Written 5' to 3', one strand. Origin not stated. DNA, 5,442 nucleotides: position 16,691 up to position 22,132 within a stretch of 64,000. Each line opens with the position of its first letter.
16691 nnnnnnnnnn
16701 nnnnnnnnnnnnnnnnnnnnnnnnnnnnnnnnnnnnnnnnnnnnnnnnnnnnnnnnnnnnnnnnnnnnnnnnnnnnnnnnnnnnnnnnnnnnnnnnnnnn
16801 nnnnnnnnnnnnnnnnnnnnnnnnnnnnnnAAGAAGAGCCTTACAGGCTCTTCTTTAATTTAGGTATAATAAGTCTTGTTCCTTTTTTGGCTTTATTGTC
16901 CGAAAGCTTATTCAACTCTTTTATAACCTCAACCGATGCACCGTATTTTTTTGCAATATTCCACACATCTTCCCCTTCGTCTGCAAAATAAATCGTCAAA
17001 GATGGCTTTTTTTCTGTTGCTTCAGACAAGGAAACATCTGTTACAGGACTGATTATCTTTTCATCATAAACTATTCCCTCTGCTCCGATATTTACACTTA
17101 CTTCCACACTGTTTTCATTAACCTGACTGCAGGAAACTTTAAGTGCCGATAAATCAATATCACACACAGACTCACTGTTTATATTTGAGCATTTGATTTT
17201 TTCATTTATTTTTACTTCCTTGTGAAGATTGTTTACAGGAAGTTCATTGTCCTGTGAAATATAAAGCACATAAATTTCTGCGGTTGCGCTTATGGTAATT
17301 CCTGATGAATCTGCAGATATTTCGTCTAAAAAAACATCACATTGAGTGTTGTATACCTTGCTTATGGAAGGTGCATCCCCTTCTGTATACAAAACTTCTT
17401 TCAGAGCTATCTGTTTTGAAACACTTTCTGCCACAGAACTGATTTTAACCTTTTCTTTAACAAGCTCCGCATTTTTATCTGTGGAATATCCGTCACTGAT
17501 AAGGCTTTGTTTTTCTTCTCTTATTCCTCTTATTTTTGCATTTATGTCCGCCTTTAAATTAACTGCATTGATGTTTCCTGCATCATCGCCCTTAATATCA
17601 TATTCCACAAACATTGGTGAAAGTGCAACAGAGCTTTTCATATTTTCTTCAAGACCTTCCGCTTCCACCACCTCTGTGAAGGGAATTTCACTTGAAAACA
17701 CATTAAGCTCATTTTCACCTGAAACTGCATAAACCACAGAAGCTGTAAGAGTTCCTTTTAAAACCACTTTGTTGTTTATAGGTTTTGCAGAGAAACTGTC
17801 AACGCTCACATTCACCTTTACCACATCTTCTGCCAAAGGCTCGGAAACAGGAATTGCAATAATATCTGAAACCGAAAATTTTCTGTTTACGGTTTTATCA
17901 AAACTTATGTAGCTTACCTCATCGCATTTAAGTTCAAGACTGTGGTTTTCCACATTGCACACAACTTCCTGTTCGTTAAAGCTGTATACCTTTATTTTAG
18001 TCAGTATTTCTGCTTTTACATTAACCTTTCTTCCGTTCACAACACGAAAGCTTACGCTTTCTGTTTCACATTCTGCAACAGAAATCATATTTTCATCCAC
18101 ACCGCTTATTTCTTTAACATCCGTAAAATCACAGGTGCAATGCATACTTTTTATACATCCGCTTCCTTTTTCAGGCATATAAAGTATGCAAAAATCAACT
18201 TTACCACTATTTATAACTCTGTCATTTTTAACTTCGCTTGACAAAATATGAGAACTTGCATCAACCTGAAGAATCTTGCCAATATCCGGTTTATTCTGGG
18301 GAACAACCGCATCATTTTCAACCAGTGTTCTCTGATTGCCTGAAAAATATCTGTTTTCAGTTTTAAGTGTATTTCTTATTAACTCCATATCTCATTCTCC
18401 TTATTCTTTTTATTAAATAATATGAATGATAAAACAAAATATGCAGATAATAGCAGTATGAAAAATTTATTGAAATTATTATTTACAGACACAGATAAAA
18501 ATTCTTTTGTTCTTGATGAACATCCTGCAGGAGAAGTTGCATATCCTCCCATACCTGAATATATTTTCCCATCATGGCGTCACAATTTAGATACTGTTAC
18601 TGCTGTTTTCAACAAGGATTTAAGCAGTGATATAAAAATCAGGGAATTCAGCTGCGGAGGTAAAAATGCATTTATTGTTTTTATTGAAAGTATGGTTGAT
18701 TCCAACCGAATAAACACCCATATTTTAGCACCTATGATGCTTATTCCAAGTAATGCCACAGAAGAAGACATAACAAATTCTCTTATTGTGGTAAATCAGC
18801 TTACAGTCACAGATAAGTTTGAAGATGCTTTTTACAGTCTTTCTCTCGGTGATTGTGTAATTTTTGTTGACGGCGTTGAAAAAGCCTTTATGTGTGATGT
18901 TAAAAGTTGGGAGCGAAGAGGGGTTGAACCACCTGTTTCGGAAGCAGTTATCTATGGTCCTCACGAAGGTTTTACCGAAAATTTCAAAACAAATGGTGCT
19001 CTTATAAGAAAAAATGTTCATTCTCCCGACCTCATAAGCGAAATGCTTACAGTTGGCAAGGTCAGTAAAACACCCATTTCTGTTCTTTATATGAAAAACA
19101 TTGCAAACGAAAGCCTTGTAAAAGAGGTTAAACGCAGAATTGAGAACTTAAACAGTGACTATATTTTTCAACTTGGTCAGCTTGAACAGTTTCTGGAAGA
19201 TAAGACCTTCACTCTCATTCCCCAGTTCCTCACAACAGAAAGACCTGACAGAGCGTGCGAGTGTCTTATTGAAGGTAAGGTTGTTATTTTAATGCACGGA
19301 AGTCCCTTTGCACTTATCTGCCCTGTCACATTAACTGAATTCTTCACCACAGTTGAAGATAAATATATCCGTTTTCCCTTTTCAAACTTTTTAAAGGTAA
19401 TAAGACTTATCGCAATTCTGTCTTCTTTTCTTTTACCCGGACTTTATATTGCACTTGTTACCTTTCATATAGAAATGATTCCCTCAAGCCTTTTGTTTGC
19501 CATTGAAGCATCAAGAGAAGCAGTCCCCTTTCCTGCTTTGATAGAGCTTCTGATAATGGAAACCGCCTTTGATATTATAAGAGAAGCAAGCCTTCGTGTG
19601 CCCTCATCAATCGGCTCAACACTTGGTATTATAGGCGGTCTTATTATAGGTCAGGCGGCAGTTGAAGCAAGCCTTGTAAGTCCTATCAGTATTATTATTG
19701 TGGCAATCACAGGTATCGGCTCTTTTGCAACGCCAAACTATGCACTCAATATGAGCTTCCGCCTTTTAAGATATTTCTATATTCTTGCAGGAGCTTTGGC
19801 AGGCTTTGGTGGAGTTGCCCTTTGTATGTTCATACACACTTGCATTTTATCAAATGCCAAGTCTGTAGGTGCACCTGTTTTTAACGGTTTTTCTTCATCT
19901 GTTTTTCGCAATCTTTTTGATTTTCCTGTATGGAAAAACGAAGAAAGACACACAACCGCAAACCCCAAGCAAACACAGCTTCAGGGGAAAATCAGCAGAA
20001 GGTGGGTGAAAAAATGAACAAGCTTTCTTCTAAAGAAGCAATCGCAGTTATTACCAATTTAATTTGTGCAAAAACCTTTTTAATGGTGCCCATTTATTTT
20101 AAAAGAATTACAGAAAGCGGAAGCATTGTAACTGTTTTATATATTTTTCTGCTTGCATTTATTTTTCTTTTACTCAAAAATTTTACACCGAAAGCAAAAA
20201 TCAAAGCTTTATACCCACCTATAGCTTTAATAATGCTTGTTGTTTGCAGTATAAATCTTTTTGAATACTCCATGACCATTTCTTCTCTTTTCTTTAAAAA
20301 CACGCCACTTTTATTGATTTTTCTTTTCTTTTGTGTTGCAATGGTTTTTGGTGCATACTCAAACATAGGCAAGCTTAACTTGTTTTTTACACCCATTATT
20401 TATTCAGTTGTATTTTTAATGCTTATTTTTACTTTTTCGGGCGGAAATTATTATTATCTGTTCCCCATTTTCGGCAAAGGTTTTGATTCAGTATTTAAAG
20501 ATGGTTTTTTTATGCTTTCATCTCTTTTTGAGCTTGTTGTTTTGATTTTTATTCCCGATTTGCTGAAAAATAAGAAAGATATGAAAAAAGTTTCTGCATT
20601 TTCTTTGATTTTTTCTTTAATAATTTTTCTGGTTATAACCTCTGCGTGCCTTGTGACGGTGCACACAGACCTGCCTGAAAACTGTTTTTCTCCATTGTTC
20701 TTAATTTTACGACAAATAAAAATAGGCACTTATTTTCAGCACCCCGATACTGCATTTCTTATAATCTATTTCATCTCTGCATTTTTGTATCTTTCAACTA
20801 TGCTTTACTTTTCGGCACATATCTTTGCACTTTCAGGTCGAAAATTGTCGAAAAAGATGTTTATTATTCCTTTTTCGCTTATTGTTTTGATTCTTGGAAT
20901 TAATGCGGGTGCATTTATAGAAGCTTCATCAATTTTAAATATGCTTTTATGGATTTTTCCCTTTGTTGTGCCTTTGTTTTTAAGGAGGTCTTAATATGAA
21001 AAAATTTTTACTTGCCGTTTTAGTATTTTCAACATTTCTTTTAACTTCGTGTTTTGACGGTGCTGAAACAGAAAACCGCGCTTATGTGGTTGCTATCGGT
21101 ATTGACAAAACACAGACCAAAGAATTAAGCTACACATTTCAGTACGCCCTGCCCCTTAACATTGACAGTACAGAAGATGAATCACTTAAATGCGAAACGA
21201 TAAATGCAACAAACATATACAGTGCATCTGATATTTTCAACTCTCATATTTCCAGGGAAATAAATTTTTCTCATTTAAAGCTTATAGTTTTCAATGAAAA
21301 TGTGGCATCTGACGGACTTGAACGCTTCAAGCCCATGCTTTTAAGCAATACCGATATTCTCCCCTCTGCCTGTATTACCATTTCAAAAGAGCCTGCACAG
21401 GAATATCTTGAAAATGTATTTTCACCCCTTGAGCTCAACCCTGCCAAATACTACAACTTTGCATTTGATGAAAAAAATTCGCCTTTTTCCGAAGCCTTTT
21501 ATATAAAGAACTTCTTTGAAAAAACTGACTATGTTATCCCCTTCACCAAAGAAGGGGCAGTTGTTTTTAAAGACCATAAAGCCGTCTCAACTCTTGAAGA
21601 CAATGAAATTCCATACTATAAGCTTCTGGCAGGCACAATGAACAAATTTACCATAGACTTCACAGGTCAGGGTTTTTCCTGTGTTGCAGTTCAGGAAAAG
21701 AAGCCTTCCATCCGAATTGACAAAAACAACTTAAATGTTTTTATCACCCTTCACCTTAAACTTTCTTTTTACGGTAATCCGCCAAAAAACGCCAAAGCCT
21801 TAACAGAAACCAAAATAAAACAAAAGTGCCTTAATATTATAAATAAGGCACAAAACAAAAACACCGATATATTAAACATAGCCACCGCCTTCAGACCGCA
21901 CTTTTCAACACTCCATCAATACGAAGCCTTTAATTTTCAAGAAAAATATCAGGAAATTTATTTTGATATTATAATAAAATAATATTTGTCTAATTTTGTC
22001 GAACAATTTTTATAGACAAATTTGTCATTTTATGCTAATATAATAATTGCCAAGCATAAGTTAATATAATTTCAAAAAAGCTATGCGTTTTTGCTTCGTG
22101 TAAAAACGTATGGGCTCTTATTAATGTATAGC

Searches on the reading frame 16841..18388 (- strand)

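Call 3: search_protein_families(library=pfam, proteins=[window:16841-18388:-], max_evalue=0.01)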
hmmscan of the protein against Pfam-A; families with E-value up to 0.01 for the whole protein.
window:16841-18388:- (515 aa): 2 families
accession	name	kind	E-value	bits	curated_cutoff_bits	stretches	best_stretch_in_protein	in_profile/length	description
PF12673.12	SipL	-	2e-34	118.1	23.6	3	35-117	1-78/78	SipL, SPOCS domain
PF01476.26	LysM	-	9.3e-07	29.1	20.9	1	471-509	5-43/43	LysM domain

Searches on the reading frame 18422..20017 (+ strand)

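Call 57: search_protein_families(library=pfam, proteins=[window:18422-20017:+], max_evalue=0.00001)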
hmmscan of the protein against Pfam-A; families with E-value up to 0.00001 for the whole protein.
window:18422-20017:+ (531 aa): 1 family
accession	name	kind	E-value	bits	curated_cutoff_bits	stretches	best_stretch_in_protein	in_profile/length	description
PF03323.18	GerA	-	4e-159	530.5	27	1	63-510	7-464/466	Bacillus/Clostridium GerA spore germination protein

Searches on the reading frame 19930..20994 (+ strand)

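Call 57: search_protein_families(library=pfam, proteins=[window:19930-20994:+], max_evalue=0.00001)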
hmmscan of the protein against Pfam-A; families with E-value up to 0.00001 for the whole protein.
window:19930-20994:+ (354 aa): 1 family
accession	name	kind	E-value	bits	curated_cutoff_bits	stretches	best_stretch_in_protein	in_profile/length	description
PF03845.19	Spore_permease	-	5.7e-15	55.4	23.4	1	99-321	86-311/321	Spore germination protein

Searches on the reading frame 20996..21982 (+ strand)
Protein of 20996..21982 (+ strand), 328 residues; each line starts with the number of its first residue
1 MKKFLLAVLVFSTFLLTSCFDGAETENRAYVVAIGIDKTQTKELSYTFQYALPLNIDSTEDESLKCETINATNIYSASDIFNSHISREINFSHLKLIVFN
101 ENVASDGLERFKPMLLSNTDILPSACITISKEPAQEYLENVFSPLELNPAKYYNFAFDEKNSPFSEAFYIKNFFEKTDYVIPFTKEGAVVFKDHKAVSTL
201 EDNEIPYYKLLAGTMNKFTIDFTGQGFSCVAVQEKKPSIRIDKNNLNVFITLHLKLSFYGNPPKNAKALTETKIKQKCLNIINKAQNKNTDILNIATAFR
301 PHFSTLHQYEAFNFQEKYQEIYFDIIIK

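Call 57: search_protein_families(library=pfam, proteins=[window:20996-21982:+], max_evalue=0.00001)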
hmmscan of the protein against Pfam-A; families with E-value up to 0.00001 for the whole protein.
window:20996-21982:+ (328 aa): 2 families
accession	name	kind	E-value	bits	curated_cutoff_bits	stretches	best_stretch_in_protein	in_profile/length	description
PF25198.1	Spore_GerAC_N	-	5.2e-23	82.2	27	1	23-174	3-159/176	Spore germination protein N-terminal domain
PF05504.16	Spore_GerAC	-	6e-14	53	23.6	1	186-325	1-157/167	Spore germination B3/ GerAC like, C-terminal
